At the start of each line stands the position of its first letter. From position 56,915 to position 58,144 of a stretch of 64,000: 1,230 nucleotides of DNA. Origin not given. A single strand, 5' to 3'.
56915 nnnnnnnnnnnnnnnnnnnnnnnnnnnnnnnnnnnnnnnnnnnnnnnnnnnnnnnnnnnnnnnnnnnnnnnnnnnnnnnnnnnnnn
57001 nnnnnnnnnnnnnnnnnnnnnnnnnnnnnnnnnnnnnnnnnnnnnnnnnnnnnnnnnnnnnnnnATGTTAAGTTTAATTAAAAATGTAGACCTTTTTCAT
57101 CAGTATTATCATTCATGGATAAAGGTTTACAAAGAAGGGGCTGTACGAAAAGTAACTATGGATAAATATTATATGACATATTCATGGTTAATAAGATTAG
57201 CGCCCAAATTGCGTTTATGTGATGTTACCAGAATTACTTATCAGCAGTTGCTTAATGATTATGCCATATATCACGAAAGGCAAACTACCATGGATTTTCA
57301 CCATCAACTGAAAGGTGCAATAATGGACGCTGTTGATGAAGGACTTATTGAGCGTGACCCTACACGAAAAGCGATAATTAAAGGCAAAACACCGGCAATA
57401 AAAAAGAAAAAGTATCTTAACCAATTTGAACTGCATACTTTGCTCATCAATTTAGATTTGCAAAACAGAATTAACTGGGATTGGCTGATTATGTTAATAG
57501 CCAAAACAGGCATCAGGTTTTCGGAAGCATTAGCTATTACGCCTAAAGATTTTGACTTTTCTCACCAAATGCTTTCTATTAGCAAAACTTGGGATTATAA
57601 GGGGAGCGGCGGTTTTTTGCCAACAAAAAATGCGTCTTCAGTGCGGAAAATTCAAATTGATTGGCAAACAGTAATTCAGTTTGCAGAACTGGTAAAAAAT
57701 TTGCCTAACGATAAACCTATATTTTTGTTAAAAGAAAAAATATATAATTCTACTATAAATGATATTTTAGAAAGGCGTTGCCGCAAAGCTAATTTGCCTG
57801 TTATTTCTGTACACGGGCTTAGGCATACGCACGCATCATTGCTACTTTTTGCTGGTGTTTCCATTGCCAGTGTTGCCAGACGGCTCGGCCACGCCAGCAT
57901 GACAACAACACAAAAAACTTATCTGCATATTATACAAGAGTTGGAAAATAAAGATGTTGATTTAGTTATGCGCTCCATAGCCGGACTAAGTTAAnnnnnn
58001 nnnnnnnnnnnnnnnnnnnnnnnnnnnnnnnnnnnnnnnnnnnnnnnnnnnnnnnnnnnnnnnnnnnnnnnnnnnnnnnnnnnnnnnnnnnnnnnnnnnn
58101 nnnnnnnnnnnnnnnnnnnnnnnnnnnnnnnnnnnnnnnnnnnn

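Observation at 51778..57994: Type I RM shufflon whose specificity cassettes are all in direct orientation and bracket hsdR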

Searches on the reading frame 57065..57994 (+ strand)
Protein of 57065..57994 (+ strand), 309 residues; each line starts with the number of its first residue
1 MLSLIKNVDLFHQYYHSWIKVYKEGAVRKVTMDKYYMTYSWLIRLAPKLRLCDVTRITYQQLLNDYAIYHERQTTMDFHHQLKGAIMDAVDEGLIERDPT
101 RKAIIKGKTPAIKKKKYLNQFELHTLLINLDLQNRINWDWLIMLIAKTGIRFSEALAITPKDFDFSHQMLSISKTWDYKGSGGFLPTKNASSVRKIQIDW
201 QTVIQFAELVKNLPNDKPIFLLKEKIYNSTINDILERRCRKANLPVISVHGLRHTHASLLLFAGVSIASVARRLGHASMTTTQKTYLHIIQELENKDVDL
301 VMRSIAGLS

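Call 3: search_protein_families(library=pfam, proteins=[window:57065-57994:+])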
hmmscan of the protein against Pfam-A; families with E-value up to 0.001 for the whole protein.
window:57065-57994:+ (309 aa): 1 family
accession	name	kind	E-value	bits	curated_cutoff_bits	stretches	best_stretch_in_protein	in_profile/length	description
PF00589.27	Phage_integrase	-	2.6e-19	70.1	27.1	1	117-289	2-168/172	Phage integrase family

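Call 10: find_encoding_contigs(protein=window:57065-57994:+, flank=10000, max_places=10)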
Protein window:57065-57994:+ (309 aa): 10 contigs read that carry it; 9 places shown.
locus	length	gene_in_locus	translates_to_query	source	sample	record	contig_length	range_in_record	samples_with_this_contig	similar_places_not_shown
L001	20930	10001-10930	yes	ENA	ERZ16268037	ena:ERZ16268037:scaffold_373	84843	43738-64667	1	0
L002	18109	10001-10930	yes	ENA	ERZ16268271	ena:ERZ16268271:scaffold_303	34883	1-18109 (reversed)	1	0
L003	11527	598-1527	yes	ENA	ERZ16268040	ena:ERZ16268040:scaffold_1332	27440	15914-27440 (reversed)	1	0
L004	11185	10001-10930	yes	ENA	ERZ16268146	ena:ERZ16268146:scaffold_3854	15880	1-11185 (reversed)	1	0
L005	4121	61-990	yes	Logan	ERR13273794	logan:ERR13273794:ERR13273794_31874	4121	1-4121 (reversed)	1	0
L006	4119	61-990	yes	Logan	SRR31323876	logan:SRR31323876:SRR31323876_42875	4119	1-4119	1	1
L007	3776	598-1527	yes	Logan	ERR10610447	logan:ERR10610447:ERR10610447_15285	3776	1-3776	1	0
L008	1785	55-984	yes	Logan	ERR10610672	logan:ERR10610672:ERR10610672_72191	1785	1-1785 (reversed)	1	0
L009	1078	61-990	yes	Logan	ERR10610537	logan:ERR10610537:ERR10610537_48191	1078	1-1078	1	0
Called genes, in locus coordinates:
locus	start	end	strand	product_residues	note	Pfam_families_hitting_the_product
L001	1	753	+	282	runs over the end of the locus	PF02812:ELFV_dehydrog_N, PF00208:ELFV_dehydrog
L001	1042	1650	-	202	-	PF01381:HTH_3, PF12844:HTH_19 (weak)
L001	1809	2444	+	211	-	PF27659:CHP02642 (weak)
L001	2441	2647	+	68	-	PF12728:HTH_17 (weak)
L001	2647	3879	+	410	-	PF14659:Phage_int_SAM_3 (weak), PF00589:Phage_integrase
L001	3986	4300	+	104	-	PF21983:NikA-like (weak)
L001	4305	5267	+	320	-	PF03432:Relaxase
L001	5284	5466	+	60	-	-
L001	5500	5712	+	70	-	-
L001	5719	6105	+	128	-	-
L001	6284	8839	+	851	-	PF12161:HsdM_N, PF02384:N6_Mtase, PF07669:Eco57I (weak)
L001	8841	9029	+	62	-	-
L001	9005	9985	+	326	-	-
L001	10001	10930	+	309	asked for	PF00589:Phage_integrase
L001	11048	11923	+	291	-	PF02661:Fic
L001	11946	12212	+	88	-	-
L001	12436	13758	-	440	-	PF13173:AAA_14, PF13635:DUF4143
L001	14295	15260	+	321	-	PF24827:AstE_AspA_cat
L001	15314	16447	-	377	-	PF04015:DUF362, PF12837:Fer4_6 (weak), PF12838:Fer4_7, PF13187:Fer4_9 (weak), PF13237:Fer4_10 (weak), PF14697:Fer4_21, PF00037:Fer4, PF12797:Fer4_2 (weak), +4 more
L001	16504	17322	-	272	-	PF02811:PHP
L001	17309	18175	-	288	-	PF00950:ABC-3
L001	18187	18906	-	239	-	PF00005:ABC_tran, PF02463:SMC_N (faint), PF13304:AAA_21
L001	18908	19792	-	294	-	PF01297:ZnuA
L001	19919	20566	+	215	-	PF00857:Isochorismatase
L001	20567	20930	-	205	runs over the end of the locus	PF01205:Impact_N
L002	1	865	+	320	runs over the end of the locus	PF03432:Relaxase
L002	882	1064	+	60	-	-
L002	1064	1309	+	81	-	-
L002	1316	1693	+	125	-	-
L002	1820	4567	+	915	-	PF12161:HsdM_N, PF02384:N6_Mtase, PF07669:Eco57I (weak)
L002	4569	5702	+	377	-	PF01420:Methylase_S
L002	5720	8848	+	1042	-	PF04313:HSDR_N, PF04851:ResIII, PF18766:SWI2_SNF2, PF22679:T1R_D3-like, PF12008:EcoR124_C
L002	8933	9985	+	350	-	PF01420:Methylase_S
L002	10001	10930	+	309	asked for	PF00589:Phage_integrase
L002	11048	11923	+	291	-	PF02661:Fic, PF19807:DUF6290 (weak)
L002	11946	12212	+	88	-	-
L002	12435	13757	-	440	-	PF13173:AAA_14, PF13635:DUF4143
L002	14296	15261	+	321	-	PF24827:AstE_AspA_cat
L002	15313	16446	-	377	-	PF04015:DUF362, PF12838:Fer4_7, PF13187:Fer4_9 (weak), PF13237:Fer4_10 (weak), PF14697:Fer4_21 (weak), PF00037:Fer4 (weak), PF12797:Fer4_2 (weak), PF12837:Fer4_6 (weak), +3 more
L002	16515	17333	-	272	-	PF02811:PHP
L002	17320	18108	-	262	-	?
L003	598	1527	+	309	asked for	PF00589:Phage_integrase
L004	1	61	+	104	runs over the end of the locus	PF21983:NikA-like (weak)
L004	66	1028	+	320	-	PF03432:Relaxase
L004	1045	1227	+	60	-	-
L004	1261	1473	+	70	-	-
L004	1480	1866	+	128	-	-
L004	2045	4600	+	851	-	PF12161:HsdM_N, PF02384:N6_Mtase, PF07669:Eco57I (weak)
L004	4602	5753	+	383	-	PF01420:Methylase_S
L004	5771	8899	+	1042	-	PF04313:HSDR_N, PF04851:ResIII, PF18766:SWI2_SNF2, PF22679:T1R_D3-like, PF12008:EcoR124_C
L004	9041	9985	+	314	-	PF01420:Methylase_S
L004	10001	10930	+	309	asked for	PF00589:Phage_integrase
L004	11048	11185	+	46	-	?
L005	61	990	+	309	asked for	PF00589:Phage_integrase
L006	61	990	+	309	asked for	PF00589:Phage_integrase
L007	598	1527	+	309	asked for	PF00589:Phage_integrase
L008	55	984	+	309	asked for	PF00589:Phage_integrase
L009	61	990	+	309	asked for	PF00589:Phage_integrase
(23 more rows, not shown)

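Call 22: find_related_loci(query=window:57065-57994:+, collection=genome_contigs, flank=10000)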
Query window:57065-57994:+ (309 aa) in genome_contigs; peptide patterns used: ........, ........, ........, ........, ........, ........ (x = any residue, [..] = any of these).
599 stretches matched a pattern (row limit reached: there are more); 546 encode a relative of the query (tblastn E <= 1e-3); the best 80 are kept; 80 distinct loci.
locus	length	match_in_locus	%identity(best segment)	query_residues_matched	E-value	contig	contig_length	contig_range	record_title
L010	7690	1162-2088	83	1-309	5e-180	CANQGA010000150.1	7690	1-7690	MAG: uncultured Lachnospiraceae bacterium isolate Lapin-007__bin11 genome assembly, contig: Lapin-007__NODE_4175_length_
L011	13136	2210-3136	83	1-309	2e-178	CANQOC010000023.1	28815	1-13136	MAG: uncultured Clostridia bacterium isolate Lapin-033__bin33 genome assembly, contig: Lapin-033__NODE_1252_length_28815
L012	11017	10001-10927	82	1-309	1e-176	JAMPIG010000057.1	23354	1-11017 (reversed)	MAG: Roseburia sp. isolate NALB_7963_7 Scaffold_#57__SCF_057___23354_bp, whole genome shotgun sequence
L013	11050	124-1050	81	1-309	2e-176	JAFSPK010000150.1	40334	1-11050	MAG: Acidaminococcaceae bacterium isolate RGIG3353 Goat_Reticulum-6__c542686, whole genome shotgun sequence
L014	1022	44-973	80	1-309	0e+0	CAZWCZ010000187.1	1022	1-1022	MAG TPA_asm: uncultured Lachnospiraceae bacterium isolate SRP225648_co1_459 genome assembly, contig: NODE_343770_length_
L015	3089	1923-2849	80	1-309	0e+0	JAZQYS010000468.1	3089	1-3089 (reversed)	MAG: Victivallaceae bacterium isolate T1900045159_TC20190153.MAGScoT_cleanbin_000043 SGB_5019_k141_2550083, whole genome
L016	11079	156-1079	78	1-309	1e-172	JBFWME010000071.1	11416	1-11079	MAG: Lawsonibacter sp. isolate CA_2019_NHSR_82 NODE_11969_length_11416_cov_18.719904_NHSR, whole genome shotgun sequence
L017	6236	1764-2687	80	1-309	9e-173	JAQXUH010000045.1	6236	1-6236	MAG: Eubacteriales bacterium isolate SUG1529 k141_1149614, whole genome shotgun sequence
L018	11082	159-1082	80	1-309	2e-171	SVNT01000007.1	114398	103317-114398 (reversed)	MAG: Ruminococcus sp. isolate SIG546 NODE_3950_length_114398_cov_7.846146, whole genome shotgun sequence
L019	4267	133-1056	80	1-309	7e-177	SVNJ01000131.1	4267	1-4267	MAG: Ruminococcus sp. isolate SIG536 NODE_103373_length_4267_cov_1.481401, whole genome shotgun sequence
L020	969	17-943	78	1-309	0e+0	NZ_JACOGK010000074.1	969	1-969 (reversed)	Megasphaera hominis strain NSJ-59 N28_ctg075, whole genome shotgun sequence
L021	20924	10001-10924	81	1-309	3e-171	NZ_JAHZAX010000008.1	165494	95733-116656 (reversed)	MAG: Ruminococcus sp. isolate HRGM_Genome_1952 HRGM_Genome_1952_8, whole genome shotgun sequence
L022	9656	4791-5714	78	1-309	4e-171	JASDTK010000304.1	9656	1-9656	MAG: Oscillospiraceae bacterium isolate P24860_112_MAG_67 P24860_112_S10_metaspades_7318_length_9656_cov_4, whole genome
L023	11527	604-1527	79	1-309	1e-170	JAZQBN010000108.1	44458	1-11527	MAG: Oscillospiraceae bacterium isolate T1900044641_TS20190107.MAGScoT_cleanbin_000003 SGB_1251_k141_744037, whole genom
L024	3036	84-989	80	1-303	4e-180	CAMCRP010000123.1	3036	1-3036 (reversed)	MAG: uncultured Ruminococcus sp. isolate SRR17382099_bin.44_metaWRAP_v1.3_MAG genome assembly, contig: ERZ10544625.18527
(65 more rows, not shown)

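Call 34: search_protein_families(library=ncbifam, proteins=[window:57065-57994:+, L002:4569-5702:+, L002:8933-9985:+], max_evalue=0.001)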
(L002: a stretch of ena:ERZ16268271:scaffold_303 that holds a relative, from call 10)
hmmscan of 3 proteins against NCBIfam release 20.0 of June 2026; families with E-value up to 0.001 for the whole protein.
window:57065-57994:+ (309 aa): 8 families
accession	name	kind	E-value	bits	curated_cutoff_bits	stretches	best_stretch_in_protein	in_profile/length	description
NF040815.2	recomb_XerA_Arch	equivalog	2.6e-21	76.4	220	1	109-292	86-257/263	site-specific tyrosine recombinase/integron integrase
TIGR02224.1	recomb_XerC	equivalog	7.3e-13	48.6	335.15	1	140-290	132-278/295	tyrosine recombinase XerC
TIGR02225.1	recomb_XerD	equivalog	8.5e-13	48.3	329.6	1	89-291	77-276/290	site-specific tyrosine recombinase XerD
NF003462.0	PRK05084.1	equivalog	2.1e-11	43.1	267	1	141-299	200-354/360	tyrosine recombinase XerS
TIGR02249.1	integrase_gron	subfamily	2.7e-11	43.4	265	1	198-294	212-305/315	integron integrase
NF001399.0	PRK00283.1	subfamily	1.5e-10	40.8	279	1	88-292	86-286/300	tyrosine recombinase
NF011946.0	PRK15417.1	equivalog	3.5e-08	33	435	0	223-291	249-317/337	integron integrase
NF002685.0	PRK02436.1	equivalog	0.00071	19.5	178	0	140-175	116-151/245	site-specific tyrosine recombinase XerD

L002:4569-5702:+ (377 aa): 0 families

L002:8933-9985:+ (350 aa): 1 family
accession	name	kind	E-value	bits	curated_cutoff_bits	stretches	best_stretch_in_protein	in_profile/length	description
NF007278.0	PRK09737.1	equivalog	2e-10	40.1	662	1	266-332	103-169/461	type I restriction-modification system specificity subunit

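Call 53: find_related_loci(query=window:57065-57994:+, collection=metagenome_contigs, flank=10000)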
Query window:57065-57994:+ (309 aa) in metagenome_contigs; peptide patterns used: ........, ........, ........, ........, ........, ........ (x = any residue, [..] = any of these).
599 stretches matched a pattern (row limit reached: there are more); 581 encode a relative of the query (tblastn E <= 1e-3); the best 80 are kept; 80 distinct loci.
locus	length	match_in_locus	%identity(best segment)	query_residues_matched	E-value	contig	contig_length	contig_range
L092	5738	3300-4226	80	1-309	5e-177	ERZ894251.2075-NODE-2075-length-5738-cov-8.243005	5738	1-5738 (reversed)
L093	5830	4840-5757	79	1-306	2e-174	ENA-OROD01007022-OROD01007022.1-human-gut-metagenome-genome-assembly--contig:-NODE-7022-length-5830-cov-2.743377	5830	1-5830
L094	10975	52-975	80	1-309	3e-172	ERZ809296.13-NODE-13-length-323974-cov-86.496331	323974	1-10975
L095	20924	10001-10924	80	1-309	3e-172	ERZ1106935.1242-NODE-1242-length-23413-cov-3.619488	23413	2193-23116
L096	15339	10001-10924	80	1-309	1e-171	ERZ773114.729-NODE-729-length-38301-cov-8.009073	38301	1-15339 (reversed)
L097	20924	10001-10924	80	1-309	1e-171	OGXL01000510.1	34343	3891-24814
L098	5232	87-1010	79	1-309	2e-174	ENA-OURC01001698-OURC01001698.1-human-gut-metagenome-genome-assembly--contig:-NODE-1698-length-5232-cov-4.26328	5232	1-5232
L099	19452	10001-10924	78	1-309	1e-170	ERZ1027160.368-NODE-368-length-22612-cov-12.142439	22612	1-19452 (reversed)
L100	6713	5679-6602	78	1-309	3e-171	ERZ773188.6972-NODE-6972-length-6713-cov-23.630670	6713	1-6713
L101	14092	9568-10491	78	1-309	2e-170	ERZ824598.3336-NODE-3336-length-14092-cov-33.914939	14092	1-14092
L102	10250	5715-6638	78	1-309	2e-170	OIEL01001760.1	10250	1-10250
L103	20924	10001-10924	78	1-309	2e-170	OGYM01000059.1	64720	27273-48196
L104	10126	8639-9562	78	1-309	2e-170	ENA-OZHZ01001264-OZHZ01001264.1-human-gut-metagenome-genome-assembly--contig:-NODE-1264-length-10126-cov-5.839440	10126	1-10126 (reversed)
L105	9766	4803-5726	78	1-309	2e-170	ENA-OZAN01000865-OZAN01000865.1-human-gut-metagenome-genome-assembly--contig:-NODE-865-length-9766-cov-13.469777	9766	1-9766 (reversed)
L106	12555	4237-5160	78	1-309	2e-170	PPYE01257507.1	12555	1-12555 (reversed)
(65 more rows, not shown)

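Call 60: search_dna_similar(query=window:57065-57994:+, collection=plasmids, mode=protein, max_rows=30, max_evalue=1e-60)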
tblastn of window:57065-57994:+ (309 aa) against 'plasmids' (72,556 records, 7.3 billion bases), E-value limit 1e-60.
Records with a match: 53; places in all: 71; records where one place covers at least 80% of the query: 53.
Best place of each record, by identity: 60-80% 5; <60% 48.
By first word of the organism name: Ligilactobacillus 42; Lactobacillus 4; Enterococcus 2; Listeria 2; Mycoplasmopsis 1; Aerococcus 1; Mesomycoplasma 1.
By predicted mobility (MOB-suite, as given by PLSDB): non-mobilizable 38; mobilizable 15.
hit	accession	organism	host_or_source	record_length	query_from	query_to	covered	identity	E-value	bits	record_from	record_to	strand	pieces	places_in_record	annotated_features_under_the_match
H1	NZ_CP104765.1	Enterococcus raffinosus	Homo sapiens,urine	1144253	10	308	97%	65.3%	6e-124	397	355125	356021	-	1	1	record has no annotation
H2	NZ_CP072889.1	Enterococcus raffinosus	stream/river surface water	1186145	10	308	97%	65.3%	6e-124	397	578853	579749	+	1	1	record has no annotation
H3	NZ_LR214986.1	Mycoplasmopsis cynos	Dog,lung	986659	10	309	97%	64.0%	1e-121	390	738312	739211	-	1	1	site-specific integrase | restriction endonuclease subunit S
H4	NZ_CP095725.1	Listeria innocua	Homo sapiens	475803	11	308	96%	62.9%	3e-116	375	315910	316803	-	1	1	site-specific integrase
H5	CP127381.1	Aerococcus tenax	Homo sapiens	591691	10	308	97%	60.7%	2e-110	358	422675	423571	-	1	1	tyrosine-type recombinase/integrase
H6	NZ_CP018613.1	Lactobacillus delbrueckii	Whole organism,environment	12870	10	308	97%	59.7%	8e-109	353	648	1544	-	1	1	site-specific integrase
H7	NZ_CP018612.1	Lactobacillus delbrueckii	Whole organism,environment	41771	10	308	97%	59.7%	1e-108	353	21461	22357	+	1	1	site-specific integrase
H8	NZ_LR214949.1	Mesomycoplasma hyorhinis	Uninoculated HEP-2 tissue culture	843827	10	308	97%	58.5%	4e-102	334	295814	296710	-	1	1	site-specific integrase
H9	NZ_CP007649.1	Ligilactobacillus salivarius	swine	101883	11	308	96%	56.5%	1e-104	342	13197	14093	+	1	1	site-specific integrase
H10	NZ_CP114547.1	Ligilactobacillus salivarius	Meles meles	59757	11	308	96%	56.5%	2e-104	341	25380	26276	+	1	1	site-specific integrase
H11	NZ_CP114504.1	Ligilactobacillus salivarius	Meles meles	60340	11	308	96%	56.5%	2e-104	341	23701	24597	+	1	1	site-specific integrase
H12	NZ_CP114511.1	Ligilactobacillus salivarius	Meles meles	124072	11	308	96%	56.5%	2e-104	341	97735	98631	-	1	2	site-specific integrase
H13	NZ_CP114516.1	Ligilactobacillus salivarius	Meles meles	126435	11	308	96%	56.5%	2e-104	341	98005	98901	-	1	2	site-specific integrase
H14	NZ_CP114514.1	Ligilactobacillus salivarius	Meles meles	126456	11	308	96%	56.5%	2e-104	341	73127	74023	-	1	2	site-specific integrase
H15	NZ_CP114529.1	Ligilactobacillus salivarius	Meles meles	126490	11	308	96%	56.5%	2e-104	341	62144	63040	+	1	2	site-specific integrase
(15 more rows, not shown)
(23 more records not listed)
